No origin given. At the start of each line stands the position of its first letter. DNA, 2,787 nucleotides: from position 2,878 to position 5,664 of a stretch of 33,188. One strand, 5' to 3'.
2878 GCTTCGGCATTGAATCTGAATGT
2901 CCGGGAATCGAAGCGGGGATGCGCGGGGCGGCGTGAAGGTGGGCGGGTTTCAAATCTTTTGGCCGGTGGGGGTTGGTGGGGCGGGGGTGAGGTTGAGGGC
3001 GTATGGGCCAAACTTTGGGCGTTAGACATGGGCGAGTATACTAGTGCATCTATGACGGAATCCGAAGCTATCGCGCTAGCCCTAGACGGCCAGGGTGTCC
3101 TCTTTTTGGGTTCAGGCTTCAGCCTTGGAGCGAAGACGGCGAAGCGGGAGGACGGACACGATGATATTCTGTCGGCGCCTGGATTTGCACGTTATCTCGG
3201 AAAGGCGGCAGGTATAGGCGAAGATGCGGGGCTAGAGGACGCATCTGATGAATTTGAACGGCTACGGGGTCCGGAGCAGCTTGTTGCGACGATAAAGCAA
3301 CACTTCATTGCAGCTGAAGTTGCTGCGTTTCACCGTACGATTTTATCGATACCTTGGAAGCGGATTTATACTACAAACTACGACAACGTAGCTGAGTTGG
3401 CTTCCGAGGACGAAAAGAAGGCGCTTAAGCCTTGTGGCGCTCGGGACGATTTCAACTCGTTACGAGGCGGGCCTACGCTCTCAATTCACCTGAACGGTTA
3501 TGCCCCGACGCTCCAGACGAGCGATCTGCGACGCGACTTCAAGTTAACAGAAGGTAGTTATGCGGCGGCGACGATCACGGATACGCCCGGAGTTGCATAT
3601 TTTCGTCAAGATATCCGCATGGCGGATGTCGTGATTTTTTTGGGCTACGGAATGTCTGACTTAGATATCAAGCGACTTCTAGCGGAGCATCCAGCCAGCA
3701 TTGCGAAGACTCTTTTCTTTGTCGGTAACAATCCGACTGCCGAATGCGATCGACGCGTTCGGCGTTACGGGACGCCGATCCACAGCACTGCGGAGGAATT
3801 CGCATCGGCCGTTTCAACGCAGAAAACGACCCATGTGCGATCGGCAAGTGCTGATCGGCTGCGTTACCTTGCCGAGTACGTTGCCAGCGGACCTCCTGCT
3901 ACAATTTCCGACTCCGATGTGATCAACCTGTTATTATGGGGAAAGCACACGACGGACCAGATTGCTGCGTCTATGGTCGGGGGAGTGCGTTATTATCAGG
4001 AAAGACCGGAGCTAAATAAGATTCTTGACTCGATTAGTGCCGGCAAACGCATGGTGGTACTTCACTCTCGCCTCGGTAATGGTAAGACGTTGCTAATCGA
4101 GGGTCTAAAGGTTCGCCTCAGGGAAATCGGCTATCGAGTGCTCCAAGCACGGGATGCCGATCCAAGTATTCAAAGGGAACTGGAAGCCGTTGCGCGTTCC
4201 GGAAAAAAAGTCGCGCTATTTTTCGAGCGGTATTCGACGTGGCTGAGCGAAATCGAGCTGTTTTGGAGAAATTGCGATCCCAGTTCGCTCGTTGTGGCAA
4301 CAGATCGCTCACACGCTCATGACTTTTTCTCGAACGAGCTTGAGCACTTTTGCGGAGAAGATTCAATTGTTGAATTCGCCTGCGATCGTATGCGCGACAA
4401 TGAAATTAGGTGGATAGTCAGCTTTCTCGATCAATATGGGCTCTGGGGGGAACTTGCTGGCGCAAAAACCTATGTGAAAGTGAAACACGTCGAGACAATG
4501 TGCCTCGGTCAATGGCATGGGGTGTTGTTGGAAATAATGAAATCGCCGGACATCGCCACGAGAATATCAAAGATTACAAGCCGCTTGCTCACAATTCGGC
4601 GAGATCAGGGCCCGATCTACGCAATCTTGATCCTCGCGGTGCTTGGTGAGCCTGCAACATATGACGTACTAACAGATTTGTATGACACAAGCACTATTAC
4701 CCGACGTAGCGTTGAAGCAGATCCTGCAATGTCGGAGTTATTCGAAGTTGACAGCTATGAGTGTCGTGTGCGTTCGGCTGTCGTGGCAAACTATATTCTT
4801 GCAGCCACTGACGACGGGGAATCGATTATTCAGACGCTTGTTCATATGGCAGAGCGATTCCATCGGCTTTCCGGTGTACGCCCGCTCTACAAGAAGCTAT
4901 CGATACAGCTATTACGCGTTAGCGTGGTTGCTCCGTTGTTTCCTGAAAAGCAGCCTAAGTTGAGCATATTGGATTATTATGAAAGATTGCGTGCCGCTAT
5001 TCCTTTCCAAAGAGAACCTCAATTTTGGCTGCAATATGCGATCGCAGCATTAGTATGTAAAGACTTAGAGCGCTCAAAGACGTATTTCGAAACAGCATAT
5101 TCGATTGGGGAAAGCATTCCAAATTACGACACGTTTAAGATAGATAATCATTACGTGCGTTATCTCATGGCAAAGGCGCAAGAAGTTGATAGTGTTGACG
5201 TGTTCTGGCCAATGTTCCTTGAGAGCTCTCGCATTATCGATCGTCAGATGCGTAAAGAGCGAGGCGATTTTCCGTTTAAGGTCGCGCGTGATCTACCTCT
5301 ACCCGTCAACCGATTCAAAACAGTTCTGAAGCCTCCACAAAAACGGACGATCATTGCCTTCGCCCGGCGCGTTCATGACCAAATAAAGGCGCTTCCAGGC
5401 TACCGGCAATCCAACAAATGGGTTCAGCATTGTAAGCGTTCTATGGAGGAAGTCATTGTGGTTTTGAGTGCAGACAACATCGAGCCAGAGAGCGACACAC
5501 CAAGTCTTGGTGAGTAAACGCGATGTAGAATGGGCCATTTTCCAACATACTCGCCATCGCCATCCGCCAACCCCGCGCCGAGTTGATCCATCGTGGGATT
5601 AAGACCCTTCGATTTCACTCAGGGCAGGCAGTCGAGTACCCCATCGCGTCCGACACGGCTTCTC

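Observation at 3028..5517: Single-gene SIR2 + STAND-like NTPase + helical sensor region: candidate NAD-depleting anti-phage sensor in an AT-shifted islet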

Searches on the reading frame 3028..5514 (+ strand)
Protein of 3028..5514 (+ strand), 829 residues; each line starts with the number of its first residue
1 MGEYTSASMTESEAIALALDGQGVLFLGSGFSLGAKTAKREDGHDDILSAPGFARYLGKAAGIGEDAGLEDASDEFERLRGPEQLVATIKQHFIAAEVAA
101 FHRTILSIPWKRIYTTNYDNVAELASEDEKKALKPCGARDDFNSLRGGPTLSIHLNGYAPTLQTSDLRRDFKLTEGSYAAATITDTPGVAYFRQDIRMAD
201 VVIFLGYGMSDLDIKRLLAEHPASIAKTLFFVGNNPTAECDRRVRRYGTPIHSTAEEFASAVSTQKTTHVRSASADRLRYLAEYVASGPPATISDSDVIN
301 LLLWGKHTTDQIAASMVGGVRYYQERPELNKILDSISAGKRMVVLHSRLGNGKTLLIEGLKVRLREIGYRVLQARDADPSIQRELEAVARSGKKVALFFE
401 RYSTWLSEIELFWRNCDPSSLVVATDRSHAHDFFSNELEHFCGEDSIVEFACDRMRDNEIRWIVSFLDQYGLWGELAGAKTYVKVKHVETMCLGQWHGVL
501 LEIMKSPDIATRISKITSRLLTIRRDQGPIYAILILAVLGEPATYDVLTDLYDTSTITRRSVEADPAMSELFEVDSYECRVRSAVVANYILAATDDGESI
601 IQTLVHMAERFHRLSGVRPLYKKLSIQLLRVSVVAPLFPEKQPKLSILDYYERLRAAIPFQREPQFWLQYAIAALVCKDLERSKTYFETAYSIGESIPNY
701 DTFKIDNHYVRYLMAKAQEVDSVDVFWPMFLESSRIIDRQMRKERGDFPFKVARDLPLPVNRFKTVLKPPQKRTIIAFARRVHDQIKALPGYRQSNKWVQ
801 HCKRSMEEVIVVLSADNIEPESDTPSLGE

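Call 3: search_protein_families(library=pfam, proteins=[window:3028-5514:+], max_evalue=1)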
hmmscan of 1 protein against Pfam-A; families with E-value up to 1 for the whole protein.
window:3028-5514:+ (829 aa): 3 families
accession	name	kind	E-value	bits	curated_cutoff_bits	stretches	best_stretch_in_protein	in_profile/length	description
PF13289.12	SIR2_2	-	3.3e-09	37.4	24.5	1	112-227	2-111/141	SIR2-like domain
PF25199.1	nSTAND_NTPase5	-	3e-05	24.3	34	1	324-428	20-134/145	Novel STAND NTPase 5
PF20720.3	nSTAND3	-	0.11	12.6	27.2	1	338-392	15-64/155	Novel STAND NTPase 3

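Call 4: search_protein_families(library=padloc, proteins=[window:3028-5514:+], max_evalue=1)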
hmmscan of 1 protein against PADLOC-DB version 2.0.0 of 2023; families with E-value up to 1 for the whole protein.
window:3028-5514:+ (829 aa): 6 families
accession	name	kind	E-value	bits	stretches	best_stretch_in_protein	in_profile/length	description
PDLC02184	Dsr2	-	0.00011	18.4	1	98-128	106-136/1222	-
PDLC00407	ThsA1|ThsA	-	0.00075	16.2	1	83-135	75-128/478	STALD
PDLC04087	SIR2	-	0.005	13.8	1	113-130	135-152/343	-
PDLC04968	PDC-S25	-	0.0057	13.7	1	202-219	222-239/517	-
PDLC04082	SIR2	-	0.013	12.4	0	112-130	130-148/345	-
PDLC03049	REase_I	-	0.035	10.1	1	317-366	165-213/807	Type I restriction enzyme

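Call 5: search_protein_families(library=ncbifam, proteins=[window:3028-5514:+], max_evalue=1)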
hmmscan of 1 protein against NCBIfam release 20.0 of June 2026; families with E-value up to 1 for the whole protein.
window:3028-5514:+ (829 aa): 1 family
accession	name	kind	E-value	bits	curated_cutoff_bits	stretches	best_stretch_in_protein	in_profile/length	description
NF041819.1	Dsr2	equivalog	0.00067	17.8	1400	1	99-127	102-130/1215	anti-phage defense-associated sirtuin Dsr2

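Call 7: find_homologous_proteins(query=window:3028-5514:+, max_evalue=0.001)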
Query window:3028-5514:+ (829 aa): 168 proteins with E <= 0.001 among 8000 candidates; the best 120 are listed.
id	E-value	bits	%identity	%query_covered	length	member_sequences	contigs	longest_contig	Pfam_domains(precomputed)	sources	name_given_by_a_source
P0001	0.0e+0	1866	100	99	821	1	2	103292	PF13289.13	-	-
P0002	3.4e-177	609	38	98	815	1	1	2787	PF13289.13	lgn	-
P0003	3.5e-175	602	39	97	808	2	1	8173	PF13289.13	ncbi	-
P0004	1.6e-169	584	38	96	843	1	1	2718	PF13289.13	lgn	-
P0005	3.5e-166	573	37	97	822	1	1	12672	PF13289.13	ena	-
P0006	1.4e-165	571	36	97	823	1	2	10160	PF13289.13,PF25199.2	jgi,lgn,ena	-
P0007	1.5e-164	567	36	97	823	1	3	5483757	PF13289.13,PF25199.2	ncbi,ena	-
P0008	2.2e-163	563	36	97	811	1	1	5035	PF13289.13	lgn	-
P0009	2.1e-161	557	37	97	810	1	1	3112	PF13289.13,PF25199.2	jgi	-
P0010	8.1e-159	548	35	97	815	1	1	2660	PF13289.13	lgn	-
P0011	1.0e-150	521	35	97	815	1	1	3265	PF13289.13,PF25199.2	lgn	-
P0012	1.2e-150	521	35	97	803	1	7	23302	PF13289.13,PF25199.2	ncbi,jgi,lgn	-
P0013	1.5e-148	514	36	97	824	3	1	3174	PF13289.13,PF25199.2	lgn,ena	-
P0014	2.1e-146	507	35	97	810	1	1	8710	PF13289.13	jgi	jgi:hypothetical protein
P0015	3.4e-146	506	34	97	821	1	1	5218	PF13289.13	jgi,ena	jgi:hypothetical protein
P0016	1.3e-144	501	35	97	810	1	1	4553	PF13289.13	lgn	-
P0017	3.9e-144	500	34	96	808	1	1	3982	PF13289.13,PF25199.2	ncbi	-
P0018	4.3e-144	499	34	96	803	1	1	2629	PF13289.13,PF25199.2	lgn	-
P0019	4.9e-144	499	34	97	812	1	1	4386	PF13289.13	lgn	-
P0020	1.6e-143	498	34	97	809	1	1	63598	PF13289.13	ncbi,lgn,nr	ncbi:SIR2 family protein [candidate division KSB1 bacterium]|nr:SIR2 family protein [candidate divis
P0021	4.6e-142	493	33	97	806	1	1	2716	PF13289.13,PF25199.2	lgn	-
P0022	5.1e-142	493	33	97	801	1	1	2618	PF13289.13,PF25199.2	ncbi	-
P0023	5.7e-142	492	35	97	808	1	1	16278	PF13289.13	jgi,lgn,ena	-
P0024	7.9e-142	492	34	97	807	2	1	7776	PF13289.13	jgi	jgi:hypothetical protein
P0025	2.2e-141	491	34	97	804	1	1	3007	PF13289.13,PF25199.2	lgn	-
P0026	3.3e-141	490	34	97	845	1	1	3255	PF13289.13,PF25199.2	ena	-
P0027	3.1e-140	487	34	96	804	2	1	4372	PF13289.13,PF25199.2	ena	-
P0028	6.5e-140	486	32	97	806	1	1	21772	PF13289.13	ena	-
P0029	1.4e-139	485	33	97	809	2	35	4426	PF13289.13,PF25199.2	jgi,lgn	-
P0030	3.2e-139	483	33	97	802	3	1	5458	PF13289.13,PF25199.2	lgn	-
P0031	6.2e-139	482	34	98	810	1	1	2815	PF13289.13,PF25199.2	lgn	-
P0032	8.6e-138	479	33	96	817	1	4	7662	PF13289.13,PF25199.2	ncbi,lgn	-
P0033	2.2e-137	477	33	97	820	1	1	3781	PF13289.13,PF25199.2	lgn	-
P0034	2.5e-137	477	32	97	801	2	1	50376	PF13289.13,PF25199.2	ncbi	-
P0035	3.4e-137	477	33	97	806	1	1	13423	PF13289.13,PF25199.2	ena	-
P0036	2.2e-135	471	32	97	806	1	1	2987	PF13289.13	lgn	-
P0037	1.0e-132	462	32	97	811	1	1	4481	PF13289.13,PF25199.2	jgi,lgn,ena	-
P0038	1.4e-132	461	34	97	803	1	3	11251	PF13289.13,PF25199.2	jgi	jgi:hypothetical protein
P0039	7.6e-132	459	33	97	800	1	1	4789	PF13289.13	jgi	jgi:hypothetical protein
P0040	1.0e-131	459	33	96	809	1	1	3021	PF13289.13,PF25199.2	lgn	-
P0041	1.6e-130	455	32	99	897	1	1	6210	PF13289.13,PF25199.2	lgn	-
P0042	1.8e-129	451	33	97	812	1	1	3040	PF13289.13,PF25199.2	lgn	-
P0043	4.0e-129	450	33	97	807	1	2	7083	PF13289.13,PF25199.2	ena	-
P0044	5.1e-129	450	31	97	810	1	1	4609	PF13289.13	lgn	-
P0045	4.0e-128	447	35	83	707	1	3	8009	PF13289.13,PF25199.2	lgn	-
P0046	6.3e-127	443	34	97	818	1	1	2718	PF13289.13,PF25199.2,PF20720.4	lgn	-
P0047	1.8e-126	441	31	92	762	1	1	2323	PF13289.13,PF25199.2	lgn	-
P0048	1.8e-125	438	33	97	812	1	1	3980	PF13289.13,PF25199.2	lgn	-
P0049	2.8e-125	437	32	97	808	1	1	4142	PF13289.13,PF25199.2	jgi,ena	-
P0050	3.7e-124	434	31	92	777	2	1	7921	PF13289.13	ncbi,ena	-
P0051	3.5e-123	430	33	97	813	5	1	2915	PF13289.13,PF25199.2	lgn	-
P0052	5.8e-123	430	30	97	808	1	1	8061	PF13289.13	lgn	-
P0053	4.1e-121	423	31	96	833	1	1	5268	PF13289.13,PF25199.2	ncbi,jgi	jgi:hypothetical protein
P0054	1.7e-120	421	31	96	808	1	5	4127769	PF13289.13,PF20720.4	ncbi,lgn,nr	ncbi:MAG: SIR2 family protein [Anaerolineales bacterium]|nr:SIR2 family protein [Anaerolineales bact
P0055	1.3e-117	412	31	96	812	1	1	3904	PF13289.13,PF25199.2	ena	-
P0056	5.8e-117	410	31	97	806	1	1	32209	PF13289.13,PF25199.2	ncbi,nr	ncbi:MAG: SIR2 family protein [Candidatus Solibacter usitatus]|nr:SIR2 family protein [Candidatus So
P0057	5.9e-114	400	31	97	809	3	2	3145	PF13289.13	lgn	-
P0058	7.8e-113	396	32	97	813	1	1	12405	PF13289.13,PF25199.2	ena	-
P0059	1.6e-112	395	32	97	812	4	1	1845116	PF13289.13,PF25199.2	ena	-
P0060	2.5e-112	394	32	97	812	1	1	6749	PF13289.13,PF25199.2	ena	-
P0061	4.0e-112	394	30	97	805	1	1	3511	PF13289.13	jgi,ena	-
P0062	5.1e-108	380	36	67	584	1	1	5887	PF13289.13,PF25199.2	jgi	jgi:hypothetical protein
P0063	1.3e-106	375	28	97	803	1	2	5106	PF13289.13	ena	-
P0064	5.0e-103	364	29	97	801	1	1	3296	PF13289.13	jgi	jgi:hypothetical protein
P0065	1.3e-102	362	29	96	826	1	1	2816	PF13289.13,PF25199.2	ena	-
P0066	1.3e-101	359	28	96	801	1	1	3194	PF13289.13,PF25199.2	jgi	jgi:hypothetical protein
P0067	2.4e-101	358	31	90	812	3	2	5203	PF13289.13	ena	-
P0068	9.3e-101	356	29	96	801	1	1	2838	PF13289.13,PF25199.2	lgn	-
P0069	4.9e-100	354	30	95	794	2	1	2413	PF13289.13,PF25199.2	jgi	jgi:hypothetical protein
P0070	1.4e-97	346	29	93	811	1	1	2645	PF13289.13,PF25199.2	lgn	-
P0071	1.6e-97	345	30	96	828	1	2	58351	PF13289.13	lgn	-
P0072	5.1e-97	344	29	95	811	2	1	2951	PF13289.13,PF25199.2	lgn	-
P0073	4.4e-96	341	30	90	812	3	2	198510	PF13289.13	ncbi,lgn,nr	ncbi:MAG: SIR2 family protein [Bacteroidales bacterium]|nr:SIR2 family protein [Bacteroidales bacter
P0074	2.8e-94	335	28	97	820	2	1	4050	PF13289.13,PF25199.2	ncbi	-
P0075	2.9e-94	335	29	97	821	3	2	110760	PF13289.13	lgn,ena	-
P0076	3.6e-94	334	28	96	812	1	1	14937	PF13289.13,PF25199.2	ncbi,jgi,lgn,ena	-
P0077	9.6e-94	333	28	97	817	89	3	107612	PF13289.13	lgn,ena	-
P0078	1.3e-93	333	29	93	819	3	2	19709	PF13289.13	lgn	-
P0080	1.8e-92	329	32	73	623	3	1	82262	PF13289.13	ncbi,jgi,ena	-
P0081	2.4e-92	328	30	95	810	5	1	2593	PF13289.13,PF25199.2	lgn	-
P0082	3.6e-92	328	28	97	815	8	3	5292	PF13289.13,PF25199.2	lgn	-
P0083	2.6e-91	325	29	97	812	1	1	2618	PF13289.13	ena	-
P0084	5.6e-91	324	28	97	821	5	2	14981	PF13289.13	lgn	-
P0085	3.2e-90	321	27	97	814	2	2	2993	PF13289.13,PF25199.2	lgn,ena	-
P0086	3.9e-90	321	28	97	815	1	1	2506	PF13289.13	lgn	-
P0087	5.7e-90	320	29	96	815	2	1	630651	PF13289.13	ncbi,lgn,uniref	ncbi:SIR2 family protein [Sphingobacterium sp. LRF_L2]|uniref:SIR2 family protein n=1 Tax=Sphingobac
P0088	2.1e-89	319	28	97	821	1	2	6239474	PF13289.13,PF25199.2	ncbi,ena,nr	nr:SIR2 family protein [uncultured Draconibacterium sp.]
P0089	5.1e-89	317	29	97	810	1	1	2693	PF13289.13,PF25199.2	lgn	-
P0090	6.4e-89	317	28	95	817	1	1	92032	PF13289.13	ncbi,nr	ncbi:MAG: SIR2 family protein [Bacteroidales bacterium]|nr:SIR2 family protein [Bacteroidales bacter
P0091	1.3e-88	316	29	98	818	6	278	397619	PF13289.13,PF25199.2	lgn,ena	-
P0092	2.6e-88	315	27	97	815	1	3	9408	PF13289.13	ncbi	-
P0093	4.5e-88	314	27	97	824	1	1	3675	PF13289.13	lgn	-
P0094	2.3e-87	312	28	95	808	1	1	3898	PF13289.13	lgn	-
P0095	3.8e-87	311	29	95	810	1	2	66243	PF13289.13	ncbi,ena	-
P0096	6.5e-87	310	28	94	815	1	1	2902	PF13289.13,PF25199.2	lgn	-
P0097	1.1e-85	306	28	97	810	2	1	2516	PF13289.13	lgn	-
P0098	2.0e-85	305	28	97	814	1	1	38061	PF13289.13,PF25199.2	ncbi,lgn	-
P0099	5.0e-83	298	28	97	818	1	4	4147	PF13289.13,PF25199.2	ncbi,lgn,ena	-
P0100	7.5e-83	297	28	93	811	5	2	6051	PF13289.13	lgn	-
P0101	1.8e-82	296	27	96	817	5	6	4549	PF13289.13,PF25199.2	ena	-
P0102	2.4e-82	295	27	94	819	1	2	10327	PF13289.13,PF25199.2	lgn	-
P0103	4.1e-82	295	27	94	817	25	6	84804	PF13289.13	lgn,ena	-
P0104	8.9e-82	293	28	95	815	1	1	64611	PF13289.13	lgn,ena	-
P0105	1.0e-81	293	28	97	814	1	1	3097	PF13289.13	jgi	-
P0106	1.1e-81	293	27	94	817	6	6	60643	PF13289.13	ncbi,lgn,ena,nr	ncbi:MAG: SIR2 family protein [Bacteroidales bacterium]|nr:SIR2 family protein [Bacteroidales bacter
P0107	2.5e-81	292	27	94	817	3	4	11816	PF13289.13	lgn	-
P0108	6.9e-81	290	37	57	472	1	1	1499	PF13289.13,PF25199.2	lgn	-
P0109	1.0e-80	290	28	96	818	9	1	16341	PF13289.13,PF25199.2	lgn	-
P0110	3.6e-80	288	28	96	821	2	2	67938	PF13289.13,PF25199.2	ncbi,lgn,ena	-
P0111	5.0e-80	288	27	94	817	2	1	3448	PF13289.13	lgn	-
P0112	1.1e-79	287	27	94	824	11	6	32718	PF13289.13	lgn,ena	-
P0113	1.2e-79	286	26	96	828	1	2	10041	PF13289.13,PF25199.2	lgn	-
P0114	7.5e-79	284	27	94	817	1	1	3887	PF13289.13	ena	-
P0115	8.1e-79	284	26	97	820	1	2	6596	PF13289.13,PF25199.2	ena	-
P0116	1.8e-78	282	28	90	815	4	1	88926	PF13289.13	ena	-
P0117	2.3e-78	282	34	57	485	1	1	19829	PF13289.13,PF25199.2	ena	-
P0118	2.4e-78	282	26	94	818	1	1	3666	PF13289.13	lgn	-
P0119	2.7e-78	282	27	94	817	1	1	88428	PF13289.13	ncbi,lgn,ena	-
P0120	5.0e-78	281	27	91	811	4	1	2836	PF13289.13,PF25199.2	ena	-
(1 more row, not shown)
